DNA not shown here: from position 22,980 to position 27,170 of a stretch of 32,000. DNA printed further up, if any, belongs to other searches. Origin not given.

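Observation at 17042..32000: Unassigned ~105-aa Cys-pair repeat present in at least 11 copies across three different cell-wall hydrolase-type proteins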

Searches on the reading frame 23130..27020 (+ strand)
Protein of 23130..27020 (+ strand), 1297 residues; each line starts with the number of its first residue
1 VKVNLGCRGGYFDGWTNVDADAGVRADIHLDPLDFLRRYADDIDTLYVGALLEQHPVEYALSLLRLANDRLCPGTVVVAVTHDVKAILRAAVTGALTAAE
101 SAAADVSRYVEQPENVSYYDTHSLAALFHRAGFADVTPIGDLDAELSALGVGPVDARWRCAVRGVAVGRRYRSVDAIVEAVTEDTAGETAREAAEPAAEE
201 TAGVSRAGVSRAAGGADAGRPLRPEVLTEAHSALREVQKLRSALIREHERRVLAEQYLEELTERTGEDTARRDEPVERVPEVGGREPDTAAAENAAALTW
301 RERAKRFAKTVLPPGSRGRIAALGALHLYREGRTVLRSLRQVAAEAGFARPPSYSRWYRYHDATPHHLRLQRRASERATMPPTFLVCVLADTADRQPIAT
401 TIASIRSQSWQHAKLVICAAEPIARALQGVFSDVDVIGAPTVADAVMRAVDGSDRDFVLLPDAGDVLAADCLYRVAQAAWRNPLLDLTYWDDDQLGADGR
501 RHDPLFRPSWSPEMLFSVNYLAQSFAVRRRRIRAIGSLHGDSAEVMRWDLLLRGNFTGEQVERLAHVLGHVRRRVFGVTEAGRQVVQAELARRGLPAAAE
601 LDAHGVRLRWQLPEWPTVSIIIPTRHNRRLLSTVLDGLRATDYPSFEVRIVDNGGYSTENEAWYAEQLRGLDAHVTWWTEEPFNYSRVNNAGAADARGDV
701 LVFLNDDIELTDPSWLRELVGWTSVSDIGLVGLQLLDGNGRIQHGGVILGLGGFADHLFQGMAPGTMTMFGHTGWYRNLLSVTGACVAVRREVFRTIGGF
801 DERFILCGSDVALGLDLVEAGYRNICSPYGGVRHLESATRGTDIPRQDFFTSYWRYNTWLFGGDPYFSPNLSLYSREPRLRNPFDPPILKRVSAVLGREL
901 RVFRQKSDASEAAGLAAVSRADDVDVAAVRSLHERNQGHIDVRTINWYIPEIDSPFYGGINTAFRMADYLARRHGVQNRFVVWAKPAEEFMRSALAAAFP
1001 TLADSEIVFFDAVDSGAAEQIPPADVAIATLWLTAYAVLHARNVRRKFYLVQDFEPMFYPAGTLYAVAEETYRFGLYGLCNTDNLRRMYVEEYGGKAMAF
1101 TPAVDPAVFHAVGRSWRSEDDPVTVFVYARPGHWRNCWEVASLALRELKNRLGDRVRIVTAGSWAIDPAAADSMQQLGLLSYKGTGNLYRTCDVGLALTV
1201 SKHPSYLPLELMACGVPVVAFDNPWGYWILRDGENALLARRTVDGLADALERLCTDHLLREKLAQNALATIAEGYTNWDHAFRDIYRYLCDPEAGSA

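Call 39: search_protein_families(library=pfam, proteins=[window:23130-27020:+], max_evalue=0.001)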
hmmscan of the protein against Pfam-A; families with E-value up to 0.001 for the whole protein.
window:23130-27020:+ (1297 aa): 9 families
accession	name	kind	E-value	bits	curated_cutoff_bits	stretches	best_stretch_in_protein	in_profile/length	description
PF22772.2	WsaF_C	-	4.9e-21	75.4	27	1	1124-1251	2-133/133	WsaF, C-terminal domain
PF00535.33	Glycos_transf_2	-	9.7e-12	45.6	23.3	1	619-735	1-115/168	Glycosyl transferase family 2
PF21374.3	WsaF_N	-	2.6e-11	44.3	27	1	945-1073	2-144/156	WsaF, N-terminal domain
PF13641.12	Glyco_tranf_2_3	-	3.9e-10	40.6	27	1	616-837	1-214/230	Glycosyltransferase like family 2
PF13692.12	Glyco_trans_1_4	-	9.9e-10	39.3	27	1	1146-1256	25-142/142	Glycosyl transferases group 1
PF00534.26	Glycos_transf_1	-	4.2e-09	36.6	26.4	1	1139-1267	31-169/172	Glycosyl transferases group 1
PF13524.12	Glyco_trans_1_2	-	1.1e-08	35.6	25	1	1144-1277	5-135/144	Glycosyl transferase-like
PF10111.15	Glyco_tranf_2_2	-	0.00024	21.1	27.3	0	619-707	1-91/276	Glycosyltransferase like family 2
PF13632.12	Glyco_trans_2_3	-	0.00056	20.2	27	0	778-864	68-144/198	Glycosyl transferase family group 2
